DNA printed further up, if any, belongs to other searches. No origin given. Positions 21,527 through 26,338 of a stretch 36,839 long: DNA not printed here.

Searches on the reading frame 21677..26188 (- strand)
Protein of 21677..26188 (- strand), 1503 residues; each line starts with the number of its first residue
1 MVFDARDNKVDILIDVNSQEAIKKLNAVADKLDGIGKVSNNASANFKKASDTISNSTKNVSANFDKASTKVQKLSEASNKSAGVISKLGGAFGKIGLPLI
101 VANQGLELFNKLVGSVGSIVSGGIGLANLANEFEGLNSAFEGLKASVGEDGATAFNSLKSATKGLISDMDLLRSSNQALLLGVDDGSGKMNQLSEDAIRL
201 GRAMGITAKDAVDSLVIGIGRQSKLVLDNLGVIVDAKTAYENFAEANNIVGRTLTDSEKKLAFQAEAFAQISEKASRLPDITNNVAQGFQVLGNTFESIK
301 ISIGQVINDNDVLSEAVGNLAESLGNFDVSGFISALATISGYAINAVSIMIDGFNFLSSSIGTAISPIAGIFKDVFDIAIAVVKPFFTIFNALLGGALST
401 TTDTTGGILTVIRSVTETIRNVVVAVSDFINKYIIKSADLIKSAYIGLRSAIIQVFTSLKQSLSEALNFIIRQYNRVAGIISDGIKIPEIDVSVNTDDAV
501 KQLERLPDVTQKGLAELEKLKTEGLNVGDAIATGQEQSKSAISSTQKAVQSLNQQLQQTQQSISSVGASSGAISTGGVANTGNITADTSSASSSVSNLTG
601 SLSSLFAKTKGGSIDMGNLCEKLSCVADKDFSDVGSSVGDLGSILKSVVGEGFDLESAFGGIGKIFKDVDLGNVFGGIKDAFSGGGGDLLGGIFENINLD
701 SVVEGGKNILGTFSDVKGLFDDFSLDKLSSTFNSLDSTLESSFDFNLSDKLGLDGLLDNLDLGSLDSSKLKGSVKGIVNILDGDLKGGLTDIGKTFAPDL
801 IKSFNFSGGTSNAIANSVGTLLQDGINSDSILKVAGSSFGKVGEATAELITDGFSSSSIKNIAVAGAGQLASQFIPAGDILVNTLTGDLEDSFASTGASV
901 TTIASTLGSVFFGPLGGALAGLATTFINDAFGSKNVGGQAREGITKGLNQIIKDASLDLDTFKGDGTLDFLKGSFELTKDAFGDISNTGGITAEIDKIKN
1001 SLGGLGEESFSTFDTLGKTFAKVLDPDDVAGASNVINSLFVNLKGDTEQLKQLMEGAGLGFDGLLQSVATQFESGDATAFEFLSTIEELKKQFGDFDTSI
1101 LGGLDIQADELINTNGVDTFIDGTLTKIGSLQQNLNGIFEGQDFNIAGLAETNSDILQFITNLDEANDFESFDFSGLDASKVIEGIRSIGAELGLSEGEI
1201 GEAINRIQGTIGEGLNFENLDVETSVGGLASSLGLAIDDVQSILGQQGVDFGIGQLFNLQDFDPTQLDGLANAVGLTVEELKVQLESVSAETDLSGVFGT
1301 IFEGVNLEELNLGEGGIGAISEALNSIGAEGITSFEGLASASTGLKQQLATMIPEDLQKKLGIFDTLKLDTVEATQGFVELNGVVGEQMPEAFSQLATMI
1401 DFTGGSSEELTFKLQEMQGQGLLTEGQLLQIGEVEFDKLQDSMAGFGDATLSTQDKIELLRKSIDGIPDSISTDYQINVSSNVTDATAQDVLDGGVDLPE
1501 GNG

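Call 21: search_protein_families(library=phrogs, proteins=[window:21677-26188:-], max_evalue=0.001)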
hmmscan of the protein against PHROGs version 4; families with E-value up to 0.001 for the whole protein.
window:21677-26188:- (1503 aa): 3 families
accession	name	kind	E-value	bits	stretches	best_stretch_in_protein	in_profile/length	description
phrog_3779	-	tail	4.1e-07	29.4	1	156-270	235-354/1225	tail length tape measure protein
phrog_1272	-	tail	2.1e-06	26.8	1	278-707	723-1086/1606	tail length tape measure protein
phrog_4705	-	unknown function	4.8e-06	27.8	0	489-555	9-75/88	-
